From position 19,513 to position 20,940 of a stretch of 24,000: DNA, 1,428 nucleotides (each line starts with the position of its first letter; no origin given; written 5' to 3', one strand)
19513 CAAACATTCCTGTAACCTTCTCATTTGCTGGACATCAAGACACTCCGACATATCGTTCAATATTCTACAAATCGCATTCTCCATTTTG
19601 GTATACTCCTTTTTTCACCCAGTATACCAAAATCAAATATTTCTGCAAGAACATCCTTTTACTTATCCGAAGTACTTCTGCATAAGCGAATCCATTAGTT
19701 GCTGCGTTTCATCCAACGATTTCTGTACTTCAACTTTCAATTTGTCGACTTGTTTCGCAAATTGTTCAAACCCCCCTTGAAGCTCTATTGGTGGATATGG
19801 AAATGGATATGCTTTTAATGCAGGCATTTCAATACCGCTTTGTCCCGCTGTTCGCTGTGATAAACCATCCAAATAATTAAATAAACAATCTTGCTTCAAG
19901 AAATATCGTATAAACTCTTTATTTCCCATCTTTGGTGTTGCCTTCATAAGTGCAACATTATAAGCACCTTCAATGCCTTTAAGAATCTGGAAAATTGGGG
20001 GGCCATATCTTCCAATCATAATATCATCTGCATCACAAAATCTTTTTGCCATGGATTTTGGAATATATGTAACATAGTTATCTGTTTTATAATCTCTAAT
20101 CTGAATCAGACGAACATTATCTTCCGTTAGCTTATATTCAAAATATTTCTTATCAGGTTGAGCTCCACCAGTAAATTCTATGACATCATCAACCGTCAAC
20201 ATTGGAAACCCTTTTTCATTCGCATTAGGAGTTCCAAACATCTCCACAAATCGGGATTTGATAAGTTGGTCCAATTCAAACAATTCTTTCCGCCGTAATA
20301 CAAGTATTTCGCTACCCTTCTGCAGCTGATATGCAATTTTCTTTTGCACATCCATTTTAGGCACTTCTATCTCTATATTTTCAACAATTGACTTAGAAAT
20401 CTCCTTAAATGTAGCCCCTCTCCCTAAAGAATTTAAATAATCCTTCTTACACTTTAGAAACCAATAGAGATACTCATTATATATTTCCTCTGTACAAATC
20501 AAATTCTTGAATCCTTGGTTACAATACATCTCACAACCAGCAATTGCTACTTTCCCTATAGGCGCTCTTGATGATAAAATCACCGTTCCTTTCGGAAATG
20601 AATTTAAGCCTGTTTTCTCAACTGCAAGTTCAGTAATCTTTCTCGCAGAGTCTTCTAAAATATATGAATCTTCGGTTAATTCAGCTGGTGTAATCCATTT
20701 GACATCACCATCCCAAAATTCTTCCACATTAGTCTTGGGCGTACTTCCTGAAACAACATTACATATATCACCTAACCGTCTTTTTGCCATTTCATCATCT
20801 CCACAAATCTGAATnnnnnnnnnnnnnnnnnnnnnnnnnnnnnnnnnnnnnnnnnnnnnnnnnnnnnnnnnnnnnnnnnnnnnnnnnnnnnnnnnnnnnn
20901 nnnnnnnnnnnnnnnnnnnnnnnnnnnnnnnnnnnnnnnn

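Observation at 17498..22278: Type I R-M locus with two complete hsdS genes and a tyrosine recombinase, all co-directional: shufflon layout without inverted repeats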

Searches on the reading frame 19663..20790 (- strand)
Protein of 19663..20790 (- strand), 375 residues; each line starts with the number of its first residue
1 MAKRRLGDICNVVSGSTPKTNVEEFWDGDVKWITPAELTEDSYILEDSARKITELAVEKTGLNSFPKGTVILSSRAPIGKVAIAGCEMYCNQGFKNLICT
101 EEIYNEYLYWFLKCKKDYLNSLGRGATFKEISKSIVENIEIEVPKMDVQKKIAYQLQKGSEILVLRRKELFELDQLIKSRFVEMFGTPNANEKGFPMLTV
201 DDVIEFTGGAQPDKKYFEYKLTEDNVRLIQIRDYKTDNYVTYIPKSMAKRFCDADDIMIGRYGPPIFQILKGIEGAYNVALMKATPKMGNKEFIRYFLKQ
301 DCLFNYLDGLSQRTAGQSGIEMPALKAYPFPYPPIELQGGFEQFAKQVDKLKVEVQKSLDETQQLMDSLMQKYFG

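Call 5: search_protein_families(library=pfam, proteins=[window:19663-20790:-])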
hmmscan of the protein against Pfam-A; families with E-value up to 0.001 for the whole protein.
window:19663-20790:- (375 aa): 1 family
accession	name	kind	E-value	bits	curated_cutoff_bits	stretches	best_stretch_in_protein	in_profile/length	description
PF01420.25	Methylase_S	-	6.8e-36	124.4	22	1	3-158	6-151/168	Type I restriction modification DNA specificity domain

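Call 20: search_protein_families(library=ncbifam, proteins=[window:19663-20790:-], max_evalue=0.001)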
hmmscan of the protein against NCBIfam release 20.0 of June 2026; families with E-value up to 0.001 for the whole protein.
window:19663-20790:- (375 aa): 2 families
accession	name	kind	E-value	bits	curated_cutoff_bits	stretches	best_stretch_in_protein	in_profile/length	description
NF007278.0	PRK09737.1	equivalog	8.6e-15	54.4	662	1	5-156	14-171/461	type I restriction-modification system specificity subunit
NF047740.1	antiphage_MADS5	equivalog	2e-05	23.6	400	1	99-180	138-222/461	methylation-associated defense system restriction endonuclease subunit S MAD5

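Call 24: find_encoding_contigs(protein=window:19663-20790:-, flank=6000, max_places=8)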
Protein window:19663-20790:- (375 aa): no gene with exactly this product is on record in the collection.
